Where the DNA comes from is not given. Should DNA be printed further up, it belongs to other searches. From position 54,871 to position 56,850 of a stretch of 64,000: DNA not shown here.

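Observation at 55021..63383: Five-gene cluster of four paralogous hairpin-anchored SPFH-like membrane proteins plus a TPR protein: candidate undescribed membrane system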

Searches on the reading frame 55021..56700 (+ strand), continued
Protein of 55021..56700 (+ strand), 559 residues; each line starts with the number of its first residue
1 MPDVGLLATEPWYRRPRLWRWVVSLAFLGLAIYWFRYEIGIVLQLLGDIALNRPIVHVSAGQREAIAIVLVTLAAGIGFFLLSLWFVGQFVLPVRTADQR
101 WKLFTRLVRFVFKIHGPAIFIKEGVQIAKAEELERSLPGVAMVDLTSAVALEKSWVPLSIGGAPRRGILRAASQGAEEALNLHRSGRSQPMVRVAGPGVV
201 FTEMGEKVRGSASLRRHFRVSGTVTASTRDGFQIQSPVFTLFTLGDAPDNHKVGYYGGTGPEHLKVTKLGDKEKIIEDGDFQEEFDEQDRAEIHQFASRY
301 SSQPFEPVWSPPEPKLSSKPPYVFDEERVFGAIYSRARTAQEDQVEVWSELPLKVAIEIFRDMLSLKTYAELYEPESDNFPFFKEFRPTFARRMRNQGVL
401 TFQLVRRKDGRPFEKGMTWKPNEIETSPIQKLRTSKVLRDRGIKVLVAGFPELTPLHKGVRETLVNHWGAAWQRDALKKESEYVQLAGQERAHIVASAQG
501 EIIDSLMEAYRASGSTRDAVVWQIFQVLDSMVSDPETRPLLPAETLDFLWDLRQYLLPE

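Call 51: find_encoding_contigs(protein=P0182, flank=10000, max_places=1)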
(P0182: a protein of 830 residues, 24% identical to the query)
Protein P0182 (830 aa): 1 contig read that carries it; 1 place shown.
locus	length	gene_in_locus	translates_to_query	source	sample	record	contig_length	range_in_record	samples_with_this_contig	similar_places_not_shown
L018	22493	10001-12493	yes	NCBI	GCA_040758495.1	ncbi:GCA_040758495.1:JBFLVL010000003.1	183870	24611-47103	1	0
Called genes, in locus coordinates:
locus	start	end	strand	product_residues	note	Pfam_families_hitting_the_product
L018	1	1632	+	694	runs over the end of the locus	PF00496:SBP_bac_5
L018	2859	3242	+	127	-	PF07366:SnoaL, PF12680:SnoaL_2, PF13474:SnoaL_3 (weak), PF14534:DUF4440 (weak)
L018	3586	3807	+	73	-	-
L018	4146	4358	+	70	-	-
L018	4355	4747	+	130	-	PF01850:PIN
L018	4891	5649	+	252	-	-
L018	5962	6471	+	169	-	-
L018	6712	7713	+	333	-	-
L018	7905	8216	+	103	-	PF04255:DUF433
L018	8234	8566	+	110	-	PF18480:DUF5615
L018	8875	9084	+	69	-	PF12441:CopG_antitoxin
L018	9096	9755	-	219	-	PF02811:PHP, PF13263:PHP_C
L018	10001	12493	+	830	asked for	PF08309:LVIVD (weak)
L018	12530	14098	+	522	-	-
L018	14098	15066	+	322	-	PF00294:PfkB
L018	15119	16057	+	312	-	PF04227:Indigoidine_A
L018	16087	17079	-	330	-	-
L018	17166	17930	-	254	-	PF10370:Rv2993c-like_N (weak), PF01557:FAA_hydrolase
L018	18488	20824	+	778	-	PF00324:AA_permease, PF13520:AA_permease_2, PF13906:AA_permease_C (weak), PF00582:Usp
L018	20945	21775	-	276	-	PF00085:Thioredoxin, PF13432:TPR_16, PF14559:TPR_19, PF14561:TPR_20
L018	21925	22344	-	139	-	-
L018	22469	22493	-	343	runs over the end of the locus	PF03734:YkuD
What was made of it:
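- Toxin-antitoxin genes lie upstream in L018 (call 51).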

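Call 52: find_encoding_contigs(protein=P0177, flank=10000, max_places=1)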
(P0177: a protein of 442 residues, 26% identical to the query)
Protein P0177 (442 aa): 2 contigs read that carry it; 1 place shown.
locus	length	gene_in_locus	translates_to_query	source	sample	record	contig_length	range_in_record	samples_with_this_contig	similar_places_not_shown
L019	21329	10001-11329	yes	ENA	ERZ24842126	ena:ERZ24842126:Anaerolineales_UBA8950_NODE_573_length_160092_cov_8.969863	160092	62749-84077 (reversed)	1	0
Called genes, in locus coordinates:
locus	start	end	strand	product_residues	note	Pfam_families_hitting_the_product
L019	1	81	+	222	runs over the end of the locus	-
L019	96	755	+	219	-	PF16158:N_BRCA1_IG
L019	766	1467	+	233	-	PF16158:N_BRCA1_IG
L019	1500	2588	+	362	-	PF00641:Zn_ribbon_RanBP (faint), PF18912:DZR_2 (faint), PF24463:DUF7577 (faint), PF12773:DZR (weak), PF13240:Zn_Ribbon_1 (weak)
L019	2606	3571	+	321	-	PF00248:Aldo_ket_red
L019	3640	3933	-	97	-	-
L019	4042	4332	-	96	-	-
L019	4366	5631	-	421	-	PF07995:GSDH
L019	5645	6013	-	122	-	-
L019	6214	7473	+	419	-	PF12832:MFS_1_like (faint), PF00083:Sugar_tr (weak), PF07690:MFS_1, PF13347:MFS_2 (weak), PF07690:MFS_1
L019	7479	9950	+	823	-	PF00912:Transgly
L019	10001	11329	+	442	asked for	PF01145:Band_7 (weak)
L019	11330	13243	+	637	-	-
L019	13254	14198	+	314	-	PF00294:PfkB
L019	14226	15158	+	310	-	PF04227:Indigoidine_A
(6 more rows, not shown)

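Call 65: search_protein_families(library=pfam, proteins=[L006:13958-16645:-, L006:16626-18038:-, L007:16876-18276:-, L005:13033-14025:+, L005:14060-16798:+], max_evalue=0.01)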
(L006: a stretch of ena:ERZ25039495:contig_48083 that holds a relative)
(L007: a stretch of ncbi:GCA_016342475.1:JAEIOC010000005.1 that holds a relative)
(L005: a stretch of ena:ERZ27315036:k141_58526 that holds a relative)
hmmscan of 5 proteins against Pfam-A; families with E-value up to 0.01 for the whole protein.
L006:13958-16645:- (895 aa): 18 families
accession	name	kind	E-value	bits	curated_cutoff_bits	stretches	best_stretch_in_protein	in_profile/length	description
PF00004.35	AAA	-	2.7e-32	112.4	21.2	2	350-463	2-115/131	ATPase family associated with various cellular activities (AAA)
PF17866.7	AAA_lid_6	-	2.5e-17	63.1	24.3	2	511-564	6-52/60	AAA lid domain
PF13401.12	AAA_22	-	1.3e-09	38.9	27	0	348-371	7-30/130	AAA domain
PF01078.27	Mg_chelatase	-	1.1e-07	32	20.3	0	627-671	24-65/207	Magnesium chelatase, subunit ChlI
PF05496.18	RuvB_N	-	1.4e-07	31.9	27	0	343-392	30-78/159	Holliday junction DNA helicase RuvB P-loop domain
PF20720.3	nSTAND3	-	2e-07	31.3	27.2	0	626-702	18-79/155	Novel STAND NTPase 3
PF13604.12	AAA_30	-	1.2e-05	25.6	27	0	350-450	22-121/191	AAA domain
PF13238.12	AAA_18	-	1.9e-05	25.5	29.4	0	351-379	3-25/128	AAA domain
PF13521.12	AAA_28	-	2.6e-05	25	27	0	350-368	3-21/164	AAA domain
PF07728.20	AAA_5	-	3.4e-05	24.3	22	0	348-370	1-23/139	AAA domain (dynein-related subfamily)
PF13245.12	AAA_19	-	3.5e-05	24.4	25.1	0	349-374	14-39/134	AAA domain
PF13191.12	AAA_16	-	5.8e-05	24.1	32.6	0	347-381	25-60/167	AAA ATPase domain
PF00910.28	RNA_helicase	-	0.00027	21.8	21.5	0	629-678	2-53/105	RNA helicase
PF06309.17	Torsin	-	0.00058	20.4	27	0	347-375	54-82/127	Torsin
PF05673.19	DUF815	-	0.0027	17.3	23.8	0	626-669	54-93/249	Protein of unknown function (DUF815)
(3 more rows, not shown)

L006:16626-18038:- (470 aa): 0 families

L007:16876-18276:- (466 aa): 0 families

L005:13033-14025:+ (330 aa): 6 families
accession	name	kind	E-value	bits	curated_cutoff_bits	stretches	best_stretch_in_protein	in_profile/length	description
PF13424.12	TPR_12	-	7.4e-06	26.5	30.1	0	224-274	2-54/77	Tetratricopeptide repeat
PF00515.34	TPR_1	-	5.3e-05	23.3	27.8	1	225-255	1-31/34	Tetratricopeptide repeat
PF13181.12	TPR_8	-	9.1e-05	22.8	25.7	0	225-255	1-31/34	Tetratricopeptide repeat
PF14938.12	SNAP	-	0.00028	20.9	25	0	211-311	61-162/282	Soluble NSF attachment protein, SNAP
PF07719.23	TPR_2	-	0.00036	20.9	27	1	225-255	1-31/34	Tetratricopeptide repeat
PF13374.12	TPR_10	-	0.0074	16.7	27.5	0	61-93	2-34/42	Tetratricopeptide repeat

L005:14060-16798:+ (912 aa): 1 family
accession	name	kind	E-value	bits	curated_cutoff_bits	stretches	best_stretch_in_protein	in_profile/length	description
PF08309.17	LVIVD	-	3.5e-11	42.7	20.2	1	397-433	3-39/42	LVIVD repeat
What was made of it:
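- On TPR proteins, for G3: Orthologues give similar sub-threshold TPR hits (call 65).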

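Call 67: find_encoding_contigs(protein=P0150, flank=10000, max_places=1)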
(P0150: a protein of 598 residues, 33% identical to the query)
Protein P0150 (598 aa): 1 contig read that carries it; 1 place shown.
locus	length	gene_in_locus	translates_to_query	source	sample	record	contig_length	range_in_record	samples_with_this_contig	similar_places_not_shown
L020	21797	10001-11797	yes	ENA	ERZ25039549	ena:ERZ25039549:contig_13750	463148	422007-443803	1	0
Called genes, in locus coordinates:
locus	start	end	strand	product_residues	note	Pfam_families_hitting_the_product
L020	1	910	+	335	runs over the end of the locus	PF00356:LacI, PF13377:Peripla_BP_3 (faint), PF00532:Peripla_BP_1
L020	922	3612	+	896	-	PF01074:Glyco_hydro_38N, PF09261:Alpha-mann_mid, PF07748:Glyco_hydro_38C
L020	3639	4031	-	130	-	PF06803:DUF1232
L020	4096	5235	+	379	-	PF01467:CTP_transf_like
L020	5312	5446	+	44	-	PF00578:AhpC-TSA, PF08534:Redoxin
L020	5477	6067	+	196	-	PF00578:AhpC-TSA, PF08534:Redoxin (faint), PF00462:Glutaredoxin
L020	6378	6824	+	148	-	-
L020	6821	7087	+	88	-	-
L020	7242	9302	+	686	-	PF02449:Glyco_hydro_42, PF08532:Glyco_hydro_42M, PF08533:Glyco_hydro_42C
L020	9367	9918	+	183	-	-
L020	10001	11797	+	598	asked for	-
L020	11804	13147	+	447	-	-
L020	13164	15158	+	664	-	-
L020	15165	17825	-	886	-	PF05673:DUF815 (faint), PF05496:RuvB_N (faint), PF00004:AAA, PF01078:Mg_chelatase (faint), PF07728:AAA_5 (faint), PF17866:AAA_lid_6, PF00004:AAA, PF17866:AAA_lid_6, +5 more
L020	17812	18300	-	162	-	-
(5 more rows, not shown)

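Call 68: find_encoding_contigs(protein=P0114, flank=10000, max_places=1)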
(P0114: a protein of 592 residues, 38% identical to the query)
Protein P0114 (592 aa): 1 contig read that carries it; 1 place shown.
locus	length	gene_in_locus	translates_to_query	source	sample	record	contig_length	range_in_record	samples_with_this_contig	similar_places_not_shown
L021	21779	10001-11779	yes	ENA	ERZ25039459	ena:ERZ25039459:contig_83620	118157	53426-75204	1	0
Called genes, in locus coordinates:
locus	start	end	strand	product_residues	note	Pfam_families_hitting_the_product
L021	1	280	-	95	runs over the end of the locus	PF01814:Hemerythrin (weak)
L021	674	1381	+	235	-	PF00027:cNMP_binding, PF13545:HTH_Crp_2, PF00325:Crp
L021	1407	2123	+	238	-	-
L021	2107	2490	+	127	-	PF01208:URO-D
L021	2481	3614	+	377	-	PF01168:Ala_racemase_N, PF00842:Ala_racemase_C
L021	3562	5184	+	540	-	PF00884:Sulfatase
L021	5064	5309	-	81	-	-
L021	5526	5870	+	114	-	-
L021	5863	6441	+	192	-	-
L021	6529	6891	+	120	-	PF18765:Polbeta (weak)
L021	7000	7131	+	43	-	-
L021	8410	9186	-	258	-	PF04015:DUF362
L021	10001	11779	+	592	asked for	-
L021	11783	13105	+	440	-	PF01145:Band_7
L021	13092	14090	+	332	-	-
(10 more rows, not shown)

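Call 69: find_encoding_contigs(protein=P0163, flank=10000, max_places=1)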
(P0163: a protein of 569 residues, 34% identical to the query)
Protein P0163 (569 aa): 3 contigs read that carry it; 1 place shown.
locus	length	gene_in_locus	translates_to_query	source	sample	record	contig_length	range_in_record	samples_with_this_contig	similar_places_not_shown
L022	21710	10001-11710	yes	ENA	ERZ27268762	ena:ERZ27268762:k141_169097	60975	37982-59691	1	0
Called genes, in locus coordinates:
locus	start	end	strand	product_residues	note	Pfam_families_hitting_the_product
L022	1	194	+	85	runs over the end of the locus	PF09189:MoaD_arch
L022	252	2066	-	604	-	PF02730:AFOR_N, PF01314:AFOR_C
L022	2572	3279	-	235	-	PF00072:Response_reg, PF00196:GerE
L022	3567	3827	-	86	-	PF04226:Transgly_assoc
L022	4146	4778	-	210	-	PF00072:Response_reg, PF00196:GerE, PF08281:Sigma70_r4_2 (weak)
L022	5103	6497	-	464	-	PF00206:Lyase_1, PF14698:ASL_C2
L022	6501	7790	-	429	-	PF00764:Arginosuc_synth, PF20979:Arginosuc_syn_C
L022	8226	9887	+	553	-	PF03109:ABC1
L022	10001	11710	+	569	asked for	-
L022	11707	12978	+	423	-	-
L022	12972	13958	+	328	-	-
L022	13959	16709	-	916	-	PF13238:AAA_18 (faint), PF05496:RuvB_N (faint), PF01078:Mg_chelatase (faint), PF13191:AAA_16 (faint), PF00004:AAA, PF17866:AAA_lid_6, PF00004:AAA, PF17866:AAA_lid_6, +5 more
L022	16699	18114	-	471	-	-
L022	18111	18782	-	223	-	PF13353:Fer4_12, PF04055:Radical_SAM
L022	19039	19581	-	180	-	PF05552:MS_channel_1st_1, PF21088:MS_channel_1st, PF00924:MS_channel_2nd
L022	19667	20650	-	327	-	PF00248:Aldo_ket_red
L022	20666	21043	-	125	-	PF01627:Hpt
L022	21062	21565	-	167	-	-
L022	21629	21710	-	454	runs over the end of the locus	?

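Call 73: search_protein_families(library=ncbifam, proteins=[L022:13959-16709:-, L022:16699-18114:-, L022:18111-18782:-, L022:12972-13958:+], max_evalue=0.001)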
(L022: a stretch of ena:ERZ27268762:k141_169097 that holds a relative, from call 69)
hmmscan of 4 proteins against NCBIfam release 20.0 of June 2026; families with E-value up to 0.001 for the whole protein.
L022:13959-16709:- (916 aa): 38 families (the best 25 are shown)
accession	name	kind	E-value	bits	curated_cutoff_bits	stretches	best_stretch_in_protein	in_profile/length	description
TIGR02881.1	spore_V_K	equivalog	1.9e-150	499.1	422.95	2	303-550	2-246/261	stage V sporulation protein K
TIGR03922.1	T7SS_EccA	equivalog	9.6e-124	413.9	466.65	2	583-775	274-467/557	type VII secretion AAA-ATPase EccA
TIGR02880.1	cbbX_cfxQ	equivalog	2e-122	407.9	459.25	2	575-829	11-263/284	CbbX protein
NF000868.0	PRK00080.1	equivalog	7.9e-12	44.7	282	1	620-724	48-132/330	Holliday junction branch migration DNA helicase RuvB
TIGR01448.2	helicase_RecD2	equivalog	5.1e-11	41.4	500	1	592-651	301-359/713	SF1B family DNA helicase RecD2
TIGR00635.1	ruvB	equivalog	1.5e-10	40.6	299.05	0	621-725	28-112/305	Holliday junction branch migration DNA helicase RuvB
TIGR01243.1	CDC48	subfamily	2.7e-10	39.2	802.65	1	313-505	184-367/733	CDC48 family AAA ATPase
NF001679.0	PRK00440.1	equivalog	3.7e-10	39.4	303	1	344-422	39-118/322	replication factor C small subunit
NF042959.1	IteA_antiphage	equivalog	9.6e-10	38.1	510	1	346-451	127-231/367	anti-phage ATPase IteA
NF003233.0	PRK04195.2-3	equivalog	3.2e-09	36.1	471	1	343-439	37-127/504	replication factor C large subunit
NF003069.1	PRK03992.1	subfamily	3.9e-08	32.9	500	0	597-694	140-232/379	proteasome-activating nucleotidase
TIGR01242.2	TIGR01242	subfamily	8.7e-08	31.5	500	0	307-417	114-217/362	proteasome-activating nucleotidase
NF011514.0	PRK14953.1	equivalog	9.3e-08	31.4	536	0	616-658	31-73/488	DNA polymerase III subunits gamma and tau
NF009881.0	PRK13341.1-2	equivalog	2.3e-07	29.1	651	0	616-645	46-74/736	AAA family ATPase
TIGR02639.1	ClpA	equivalog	2.9e-07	29.1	993.15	0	627-769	210-358/734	ATP-dependent Clp protease ATP-binding subunit ClpA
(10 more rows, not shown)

L022:16699-18114:- (471 aa): 0 families

L022:18111-18782:- (223 aa): 18 families
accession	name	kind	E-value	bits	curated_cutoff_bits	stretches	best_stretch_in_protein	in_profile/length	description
TIGR02491.1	NrdG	equivalog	1.4e-26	93.3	126.1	1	29-170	8-153/154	anaerobic ribonucleoside-triphosphate reductase activating protein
NF008335.0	PRK11121.1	equivalog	1.3e-16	60.7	199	1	34-170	14-153/154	anaerobic ribonucleoside-triphosphate reductase-activating protein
TIGR02493.1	PFLA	equivalog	1.3e-12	47.6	231.75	1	32-119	11-103/235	pyruvate formate-lyase-activating protein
TIGR02495.1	NrdG2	equivalog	1.7e-10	40.6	131.15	1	40-108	20-88/193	anaerobic ribonucleoside-triphosphate reductase activating protein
TIGR04041.1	activase_YjjW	hypoth_equivalog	5.1e-09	35.9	250.2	0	34-57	15-38/276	YjjW family glycine radical enzyme activase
TIGR02826.1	RNR_activ_nrdG3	equivalog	9.1e-09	35.3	151.7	1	41-172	20-140/148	anaerobic ribonucleoside-triphosphate reductase activating protein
TIGR02494.1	PFLE_PFLC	subfamily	1e-07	31.5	174.35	0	83-110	125-152/293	glycyl-radical enzyme activating protein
NF048010.1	SfplDhtActHpsHDes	equivalog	1.9e-07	30.2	430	0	34-59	19-44/298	(2S)-3-sulfopropanediol dehydratase activating enzyme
NF043069.1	T4HPD_activ_SAM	equivalog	1.3e-06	28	425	0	76-145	118-186/299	trans-4-hydroxy-L-proline dehydratase activase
NF008356.0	PRK11145.1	equivalog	1.8e-06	27.4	375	1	33-175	17-158/246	pyruvate formate lyase 1-activating protein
NF048008.1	SfplDhtActHpfHKleb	equivalog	1.6e-05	24.4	500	0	32-57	11-36/308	(2S)-3-sulfopropanediol dehydratase activating enzyme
NF033717.2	HPDL_rSAM_activ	equivalog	3.2e-05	23.3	420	0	34-66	17-49/311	4-hydroxyphenylacetate decarboxylase activase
NF033719.1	ind_deCO2_activ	equivalog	5.5e-05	22.6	425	0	34-58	14-38/302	indoleacetate decarboxylase activase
TIGR04395.1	cutC_activ_rSAM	equivalog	9.8e-05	21.7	360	0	34-57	18-41/309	choline TMA-lyase-activating enzyme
TIGR04003.1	rSAM_BssD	equivalog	0.00018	20.8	496.45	0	34-57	14-37/314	[benzylsuccinate synthase]-activating enzyme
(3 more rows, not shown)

L022:12972-13958:+ (328 aa): 0 families
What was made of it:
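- The tandem AAA+ gives a weak IteA-type hit (call 73).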
